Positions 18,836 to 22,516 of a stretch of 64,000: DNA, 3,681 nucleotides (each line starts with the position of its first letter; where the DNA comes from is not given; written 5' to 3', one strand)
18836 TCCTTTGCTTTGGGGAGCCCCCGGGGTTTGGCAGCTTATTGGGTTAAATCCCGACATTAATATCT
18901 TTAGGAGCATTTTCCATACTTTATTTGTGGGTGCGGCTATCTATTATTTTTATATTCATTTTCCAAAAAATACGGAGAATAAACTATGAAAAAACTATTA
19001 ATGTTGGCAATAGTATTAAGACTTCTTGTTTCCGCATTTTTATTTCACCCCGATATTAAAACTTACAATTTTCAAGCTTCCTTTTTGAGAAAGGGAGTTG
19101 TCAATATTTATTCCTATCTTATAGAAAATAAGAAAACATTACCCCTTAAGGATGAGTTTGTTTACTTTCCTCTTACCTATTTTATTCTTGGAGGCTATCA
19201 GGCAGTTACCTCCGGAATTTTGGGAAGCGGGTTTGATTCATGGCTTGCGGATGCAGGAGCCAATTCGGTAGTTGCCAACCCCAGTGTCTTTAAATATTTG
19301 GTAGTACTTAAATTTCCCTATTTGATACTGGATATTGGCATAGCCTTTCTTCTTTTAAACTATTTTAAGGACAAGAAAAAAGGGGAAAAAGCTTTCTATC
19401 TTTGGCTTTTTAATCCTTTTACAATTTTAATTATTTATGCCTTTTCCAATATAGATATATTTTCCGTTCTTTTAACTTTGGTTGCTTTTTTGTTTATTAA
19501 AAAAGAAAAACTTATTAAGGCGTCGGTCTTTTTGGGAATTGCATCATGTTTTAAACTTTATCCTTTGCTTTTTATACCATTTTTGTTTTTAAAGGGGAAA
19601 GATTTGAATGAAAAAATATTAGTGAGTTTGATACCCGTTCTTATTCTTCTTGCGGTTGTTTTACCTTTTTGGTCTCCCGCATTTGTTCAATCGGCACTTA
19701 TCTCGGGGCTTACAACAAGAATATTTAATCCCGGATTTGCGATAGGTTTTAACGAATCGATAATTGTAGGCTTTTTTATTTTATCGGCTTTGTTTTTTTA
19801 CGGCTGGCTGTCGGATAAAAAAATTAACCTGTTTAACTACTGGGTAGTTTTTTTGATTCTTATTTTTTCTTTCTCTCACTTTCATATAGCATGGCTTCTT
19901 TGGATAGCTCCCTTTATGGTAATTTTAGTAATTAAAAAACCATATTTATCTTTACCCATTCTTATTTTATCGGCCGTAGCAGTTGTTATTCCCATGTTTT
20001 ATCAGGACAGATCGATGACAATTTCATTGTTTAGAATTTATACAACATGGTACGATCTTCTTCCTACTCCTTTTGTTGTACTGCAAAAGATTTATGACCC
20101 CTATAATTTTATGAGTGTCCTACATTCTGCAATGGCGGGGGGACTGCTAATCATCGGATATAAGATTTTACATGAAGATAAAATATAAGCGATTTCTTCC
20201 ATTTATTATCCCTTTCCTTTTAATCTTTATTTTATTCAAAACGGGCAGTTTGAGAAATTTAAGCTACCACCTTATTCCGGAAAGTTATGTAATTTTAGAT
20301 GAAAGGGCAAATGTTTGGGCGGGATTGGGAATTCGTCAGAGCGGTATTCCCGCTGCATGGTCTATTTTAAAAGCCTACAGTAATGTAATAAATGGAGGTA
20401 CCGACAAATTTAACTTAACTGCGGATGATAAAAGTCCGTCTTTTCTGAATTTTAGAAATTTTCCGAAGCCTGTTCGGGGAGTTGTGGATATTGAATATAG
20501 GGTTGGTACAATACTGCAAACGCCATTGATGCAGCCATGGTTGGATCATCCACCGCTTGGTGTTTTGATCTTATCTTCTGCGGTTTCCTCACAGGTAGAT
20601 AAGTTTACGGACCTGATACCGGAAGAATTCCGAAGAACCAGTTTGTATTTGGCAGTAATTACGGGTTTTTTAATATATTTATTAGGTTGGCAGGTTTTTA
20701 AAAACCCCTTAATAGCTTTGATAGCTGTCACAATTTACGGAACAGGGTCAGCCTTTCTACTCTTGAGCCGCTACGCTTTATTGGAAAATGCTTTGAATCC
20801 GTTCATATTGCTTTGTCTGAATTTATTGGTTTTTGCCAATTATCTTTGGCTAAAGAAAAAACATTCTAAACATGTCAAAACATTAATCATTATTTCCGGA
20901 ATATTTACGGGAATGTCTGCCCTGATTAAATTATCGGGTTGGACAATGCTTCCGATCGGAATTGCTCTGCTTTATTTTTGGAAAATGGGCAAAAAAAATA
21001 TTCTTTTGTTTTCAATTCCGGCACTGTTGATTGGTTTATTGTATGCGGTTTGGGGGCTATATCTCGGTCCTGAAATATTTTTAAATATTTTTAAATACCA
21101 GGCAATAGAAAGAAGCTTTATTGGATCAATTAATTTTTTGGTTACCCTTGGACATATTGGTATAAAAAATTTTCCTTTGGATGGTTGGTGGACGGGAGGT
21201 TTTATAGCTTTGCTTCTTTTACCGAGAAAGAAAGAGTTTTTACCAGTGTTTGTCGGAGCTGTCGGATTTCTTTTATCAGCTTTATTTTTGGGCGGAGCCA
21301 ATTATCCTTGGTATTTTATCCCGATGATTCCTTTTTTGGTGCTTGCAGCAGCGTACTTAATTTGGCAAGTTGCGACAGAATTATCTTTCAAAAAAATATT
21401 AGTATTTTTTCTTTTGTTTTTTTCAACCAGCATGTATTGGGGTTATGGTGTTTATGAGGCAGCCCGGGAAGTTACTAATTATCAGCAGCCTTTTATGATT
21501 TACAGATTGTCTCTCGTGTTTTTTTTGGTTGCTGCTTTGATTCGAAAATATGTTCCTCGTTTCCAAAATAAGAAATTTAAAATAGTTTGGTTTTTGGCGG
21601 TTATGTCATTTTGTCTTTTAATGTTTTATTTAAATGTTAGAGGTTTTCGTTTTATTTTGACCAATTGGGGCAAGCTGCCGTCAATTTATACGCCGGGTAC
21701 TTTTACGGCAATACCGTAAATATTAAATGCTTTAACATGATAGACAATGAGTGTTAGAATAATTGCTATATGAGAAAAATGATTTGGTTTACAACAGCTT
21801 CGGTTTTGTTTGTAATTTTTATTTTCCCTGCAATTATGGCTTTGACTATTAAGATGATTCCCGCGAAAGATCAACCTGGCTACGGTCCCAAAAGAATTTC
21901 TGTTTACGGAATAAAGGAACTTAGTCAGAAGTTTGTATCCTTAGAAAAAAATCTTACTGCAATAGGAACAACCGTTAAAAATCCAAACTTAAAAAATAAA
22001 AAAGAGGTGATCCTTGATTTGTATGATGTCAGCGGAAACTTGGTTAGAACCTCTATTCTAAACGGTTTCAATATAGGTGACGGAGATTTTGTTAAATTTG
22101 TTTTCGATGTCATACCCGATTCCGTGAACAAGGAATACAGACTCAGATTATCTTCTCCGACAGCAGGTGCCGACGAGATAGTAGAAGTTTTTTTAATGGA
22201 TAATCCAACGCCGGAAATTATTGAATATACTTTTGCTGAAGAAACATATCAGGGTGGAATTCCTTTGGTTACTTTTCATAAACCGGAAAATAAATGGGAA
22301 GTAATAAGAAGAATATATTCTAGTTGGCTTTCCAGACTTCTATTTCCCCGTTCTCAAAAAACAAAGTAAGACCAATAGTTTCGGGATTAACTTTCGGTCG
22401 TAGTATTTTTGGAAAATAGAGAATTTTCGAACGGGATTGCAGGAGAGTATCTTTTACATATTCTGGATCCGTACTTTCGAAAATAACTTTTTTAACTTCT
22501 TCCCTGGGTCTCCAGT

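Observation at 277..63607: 64-kb glycosylation super-locus with ~38 glycosyltransferase genes dominated by GT-C membrane enzymes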

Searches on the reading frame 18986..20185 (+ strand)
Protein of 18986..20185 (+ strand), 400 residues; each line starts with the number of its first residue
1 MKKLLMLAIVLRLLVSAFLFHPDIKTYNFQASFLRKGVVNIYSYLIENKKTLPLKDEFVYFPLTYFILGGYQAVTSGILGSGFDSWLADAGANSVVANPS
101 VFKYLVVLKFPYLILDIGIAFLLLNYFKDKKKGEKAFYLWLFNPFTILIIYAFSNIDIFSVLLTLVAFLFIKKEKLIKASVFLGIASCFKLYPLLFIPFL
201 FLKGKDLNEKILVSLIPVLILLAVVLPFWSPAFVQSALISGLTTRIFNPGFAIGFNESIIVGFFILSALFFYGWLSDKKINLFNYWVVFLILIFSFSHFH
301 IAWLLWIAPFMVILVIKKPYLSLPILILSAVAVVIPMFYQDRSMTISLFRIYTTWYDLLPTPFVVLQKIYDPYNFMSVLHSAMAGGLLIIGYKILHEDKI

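Call 4: search_protein_families(library=pfam, max_evalue=0.01, proteins=[window:18986-20185:+])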
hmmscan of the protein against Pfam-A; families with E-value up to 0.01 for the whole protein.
window:18986-20185:+ (400 aa): 1 family
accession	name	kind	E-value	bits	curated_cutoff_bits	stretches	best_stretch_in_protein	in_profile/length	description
PF09594.16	GT87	-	3.5e-05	24.1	25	1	149-306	69-211/237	Glycosyltransferase family 87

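Call 20: search_protein_families(library=ncbifam, max_evalue=0.01, proteins=[window:18986-20185:+])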
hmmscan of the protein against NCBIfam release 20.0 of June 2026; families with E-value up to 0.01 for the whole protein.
window:18986-20185:+ (400 aa): 0 families

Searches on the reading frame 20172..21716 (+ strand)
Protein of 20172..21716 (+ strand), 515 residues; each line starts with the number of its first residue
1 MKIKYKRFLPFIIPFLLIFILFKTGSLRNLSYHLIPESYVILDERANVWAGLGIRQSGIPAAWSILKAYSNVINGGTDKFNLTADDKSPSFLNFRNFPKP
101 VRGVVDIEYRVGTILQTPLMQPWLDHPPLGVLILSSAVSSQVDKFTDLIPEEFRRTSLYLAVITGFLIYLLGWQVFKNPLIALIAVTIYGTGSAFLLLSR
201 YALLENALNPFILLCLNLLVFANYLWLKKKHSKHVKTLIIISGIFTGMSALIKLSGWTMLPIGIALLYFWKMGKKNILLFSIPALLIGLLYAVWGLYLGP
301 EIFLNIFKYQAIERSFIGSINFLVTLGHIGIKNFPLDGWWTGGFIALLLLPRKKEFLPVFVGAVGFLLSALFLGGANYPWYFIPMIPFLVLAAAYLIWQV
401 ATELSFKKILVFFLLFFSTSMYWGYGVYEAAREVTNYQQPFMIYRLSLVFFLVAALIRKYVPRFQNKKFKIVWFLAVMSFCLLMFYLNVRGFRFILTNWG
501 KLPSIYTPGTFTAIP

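Call 4: search_protein_families(library=pfam, max_evalue=0.01, proteins=[window:20172-21716:+])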
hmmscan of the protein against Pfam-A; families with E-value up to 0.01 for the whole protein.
window:20172-21716:+ (515 aa): 1 family
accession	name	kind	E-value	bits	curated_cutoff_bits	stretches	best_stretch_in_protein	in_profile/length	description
PF01757.29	Acyl_transf_3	-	0.00077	19.1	31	1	352-491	97-233/326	Acyltransferase domain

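Call 20: search_protein_families(library=ncbifam, max_evalue=0.01, proteins=[window:20172-21716:+])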
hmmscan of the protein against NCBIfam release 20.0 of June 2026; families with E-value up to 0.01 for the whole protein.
window:20172-21716:+ (515 aa): 0 families

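Call 40: find_homologous_proteins(query=window:20172-21716:+, max_evalue=0.00001)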
Query window:20172-21716:+ (515 aa): 89 proteins with E <= 0.00001 among 8000 candidates.
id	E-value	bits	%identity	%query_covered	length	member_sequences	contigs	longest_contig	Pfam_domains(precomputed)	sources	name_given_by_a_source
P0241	0.0e+0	1141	100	100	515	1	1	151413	-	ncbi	-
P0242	6.7e-240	815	71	100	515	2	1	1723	PF02366.25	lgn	-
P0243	5.9e-168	578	54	99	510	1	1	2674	PF02366.25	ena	-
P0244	6.1e-163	561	52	98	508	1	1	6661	PF02366.25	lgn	-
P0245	4.1e-162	559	52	94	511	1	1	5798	PF02366.25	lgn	-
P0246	1.3e-161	557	53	97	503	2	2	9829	PF02366.25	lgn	-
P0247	1.7e-161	557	53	97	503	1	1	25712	PF02366.25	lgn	-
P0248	5.6e-161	555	53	94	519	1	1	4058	PF02366.25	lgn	-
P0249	1.4e-160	554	54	94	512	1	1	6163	PF02366.25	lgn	-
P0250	2.3e-160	553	52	99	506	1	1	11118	PF02366.25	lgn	-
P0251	4.9e-160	552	52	96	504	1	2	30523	PF02366.25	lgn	-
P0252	3.9e-159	549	52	96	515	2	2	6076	PF02366.25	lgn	-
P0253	5.7e-159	548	52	94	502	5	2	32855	PF02366.25,PF13231.13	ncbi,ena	-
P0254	1.4e-158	547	52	94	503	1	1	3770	PF02366.25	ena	-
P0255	2.3e-158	546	52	94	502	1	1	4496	PF02366.25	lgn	-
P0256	4.6e-158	545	52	94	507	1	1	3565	PF02366.25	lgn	-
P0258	9.7e-157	541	52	96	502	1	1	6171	PF02366.25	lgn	-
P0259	1.7e-156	540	52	94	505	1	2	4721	PF02366.25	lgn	-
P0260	2.7e-156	540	50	96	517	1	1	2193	PF02366.25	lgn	-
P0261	2.0e-155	537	51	94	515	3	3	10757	PF02366.25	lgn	-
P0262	2.2e-155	537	53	97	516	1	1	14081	PF02366.25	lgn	-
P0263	3.9e-154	532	49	98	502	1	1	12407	PF02366.25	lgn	-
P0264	2.7e-153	530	51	99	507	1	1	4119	PF02366.25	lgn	-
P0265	1.9e-152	527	52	97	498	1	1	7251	PF02366.25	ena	-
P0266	2.5e-152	526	51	94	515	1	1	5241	PF02366.25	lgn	-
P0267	1.0e-150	521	50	96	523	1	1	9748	PF02366.25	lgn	-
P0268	1.4e-150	521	51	96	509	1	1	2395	PF02366.25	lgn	-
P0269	1.7e-150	520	50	96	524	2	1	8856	PF02366.25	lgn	-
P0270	1.9e-150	520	52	94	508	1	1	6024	PF02366.25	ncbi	-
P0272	7.4e-149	515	50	94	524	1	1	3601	PF02366.25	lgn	-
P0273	8.0e-149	515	50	97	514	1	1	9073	PF02366.25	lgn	-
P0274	7.5e-148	512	49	97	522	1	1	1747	PF02366.25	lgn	-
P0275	1.0e-146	508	49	97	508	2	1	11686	PF02366.25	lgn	-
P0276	5.1e-146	506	50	95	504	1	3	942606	PF02366.25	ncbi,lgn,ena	-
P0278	9.3e-138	478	49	96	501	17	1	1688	PF02366.25,PF13231.13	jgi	jgi:4-amino-4-deoxy-L-arabinose transferase-like glycosyltransferase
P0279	1.3e-136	475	46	98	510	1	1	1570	PF02366.25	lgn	-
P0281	3.3e-135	470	46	98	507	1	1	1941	PF02366.25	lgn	-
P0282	2.8e-134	467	48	96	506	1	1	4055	PF02366.25,PF13231.13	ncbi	-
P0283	3.7e-134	466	46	98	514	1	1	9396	PF02366.25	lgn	-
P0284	1.4e-133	465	49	96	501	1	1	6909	PF02366.25,PF13231.13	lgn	-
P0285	2.1e-133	464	47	94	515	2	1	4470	PF02366.25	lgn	-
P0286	7.9e-133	462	45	98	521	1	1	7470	PF02366.25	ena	-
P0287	8.1e-133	462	50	96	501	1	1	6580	PF02366.25,PF13231.13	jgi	jgi:4-amino-4-deoxy-L-arabinose transferase-like glycosyltransferase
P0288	1.1e-132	462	47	96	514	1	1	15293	PF02366.25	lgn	-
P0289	1.1e-132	462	46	98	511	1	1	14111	PF02366.25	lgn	-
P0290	1.6e-132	461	45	99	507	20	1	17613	PF02366.25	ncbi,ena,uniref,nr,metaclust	ncbi:hypothetical protein A2210_00430 [Candidatus Woesebacteria bacterium RIFOXYA1_FULL_40_18]|unire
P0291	1.3e-130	455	46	96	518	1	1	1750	PF02366.25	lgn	-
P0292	2.5e-130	454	47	96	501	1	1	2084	PF02366.25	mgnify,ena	mgnify:CR=1 FL=1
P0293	1.1e-129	452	48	93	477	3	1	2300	PF02366.25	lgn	-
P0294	4.5e-129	450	46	94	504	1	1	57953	PF02366.25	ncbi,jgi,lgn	jgi:4-amino-4-deoxy-L-arabinose transferase-like glycosyltransferase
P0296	1.4e-128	448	45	98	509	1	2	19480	PF02366.25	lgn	-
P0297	1.7e-128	448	47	96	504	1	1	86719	PF02366.25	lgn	-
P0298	2.5e-128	447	47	95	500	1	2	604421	PF02366.25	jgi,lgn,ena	jgi:4-amino-4-deoxy-L-arabinose transferase-like glycosyltransferase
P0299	3.1e-128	447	46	94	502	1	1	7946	PF02366.25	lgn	-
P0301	1.0e-127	445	44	98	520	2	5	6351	PF02366.25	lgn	-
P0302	2.0e-127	444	46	97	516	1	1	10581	PF02366.25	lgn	-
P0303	2.7e-127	444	45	94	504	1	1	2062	PF02366.25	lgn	-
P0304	3.2e-127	444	46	96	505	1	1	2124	PF02366.25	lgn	-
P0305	7.8e-127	442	47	96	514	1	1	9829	PF02366.25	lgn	-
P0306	8.9e-127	442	48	94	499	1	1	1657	PF02366.25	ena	-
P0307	1.8e-126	441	47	93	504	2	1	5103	PF02366.25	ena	-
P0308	4.2e-126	440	45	94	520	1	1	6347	PF02366.25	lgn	-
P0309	5.1e-126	440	47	96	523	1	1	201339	PF02366.25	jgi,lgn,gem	-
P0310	2.5e-124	434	45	94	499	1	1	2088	PF02366.25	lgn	-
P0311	3.6e-124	433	44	94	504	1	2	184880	PF02366.25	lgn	-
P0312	1.5e-123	431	45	96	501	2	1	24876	PF02366.25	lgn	-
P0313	2.1e-121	424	45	96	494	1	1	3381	PF02366.25,PF13231.13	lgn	-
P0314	3.8e-120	420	44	96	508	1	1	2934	PF02366.25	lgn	-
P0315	6.4e-120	419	45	97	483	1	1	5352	PF02366.25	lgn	-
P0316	7.0e-120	419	44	94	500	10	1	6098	PF02366.25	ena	-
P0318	3.7e-118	414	44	96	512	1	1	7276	PF02366.25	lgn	-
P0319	6.3e-108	380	41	95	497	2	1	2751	PF02366.25,PF13231.13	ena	-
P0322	4.7e-84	301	37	96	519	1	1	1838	PF02366.25,PF13231.13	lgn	-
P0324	6.4e-77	278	35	95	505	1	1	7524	PF02366.25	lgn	-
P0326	9.7e-72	260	33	97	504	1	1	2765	PF02366.25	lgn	-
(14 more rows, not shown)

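Call 46: find_encoding_contigs(protein=P0276, flank=10000, max_places=1)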
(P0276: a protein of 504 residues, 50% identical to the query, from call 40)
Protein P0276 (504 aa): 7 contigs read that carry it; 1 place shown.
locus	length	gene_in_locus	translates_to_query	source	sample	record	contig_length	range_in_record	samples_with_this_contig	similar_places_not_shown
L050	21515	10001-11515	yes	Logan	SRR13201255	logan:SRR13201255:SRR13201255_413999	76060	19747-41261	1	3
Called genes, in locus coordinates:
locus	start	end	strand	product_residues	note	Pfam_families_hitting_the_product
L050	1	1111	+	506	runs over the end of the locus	PF01943:Polysacc_synt, PF13440:Polysacc_synt_3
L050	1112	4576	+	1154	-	-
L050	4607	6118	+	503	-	PF13231:PMT_2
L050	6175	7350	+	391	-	PF05007:Mannosyl_trans (weak)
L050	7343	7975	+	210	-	-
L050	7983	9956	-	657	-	-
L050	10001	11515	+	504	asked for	PF02366:PMT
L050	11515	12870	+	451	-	-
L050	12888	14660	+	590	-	-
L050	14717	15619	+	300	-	PF00535:Glycos_transf_2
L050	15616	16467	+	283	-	PF00535:Glycos_transf_2, PF13641:Glyco_tranf_2_3, PF13632:Glyco_trans_2_3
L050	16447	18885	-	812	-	PF09586:YfhO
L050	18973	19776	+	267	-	PF00535:Glycos_transf_2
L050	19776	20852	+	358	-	PF00534:Glycos_transf_1, PF13692:Glyco_trans_1_4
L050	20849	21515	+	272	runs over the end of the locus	PF00535:Glycos_transf_2, PF10111:Glyco_tranf_2_2, PF13641:Glyco_tranf_2_3, PF13712:Glyco_tranf_2_5 (faint), PF13632:Glyco_trans_2_3 (weak)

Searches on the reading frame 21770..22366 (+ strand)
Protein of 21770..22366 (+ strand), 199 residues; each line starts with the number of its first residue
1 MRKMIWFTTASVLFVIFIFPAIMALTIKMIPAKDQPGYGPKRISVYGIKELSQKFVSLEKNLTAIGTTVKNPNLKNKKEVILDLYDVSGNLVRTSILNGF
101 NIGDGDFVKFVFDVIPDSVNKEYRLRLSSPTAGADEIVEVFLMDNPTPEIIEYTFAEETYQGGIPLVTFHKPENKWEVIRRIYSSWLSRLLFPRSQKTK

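Call 4: search_protein_families(library=pfam, max_evalue=0.01, proteins=[window:21770-22366:+])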
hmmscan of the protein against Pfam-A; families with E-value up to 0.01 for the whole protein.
window:21770-22366:+ (199 aa): 0 families

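Call 20: search_protein_families(library=ncbifam, max_evalue=0.01, proteins=[window:21770-22366:+])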
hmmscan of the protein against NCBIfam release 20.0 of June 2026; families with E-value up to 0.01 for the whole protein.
window:21770-22366:+ (199 aa): 0 families

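Call 58: search_protein_families(library=pfam, max_evalue=0.1, proteins=[window:21770-22366:+])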
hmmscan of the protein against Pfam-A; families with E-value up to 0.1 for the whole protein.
window:21770-22366:+ (199 aa): 0 families
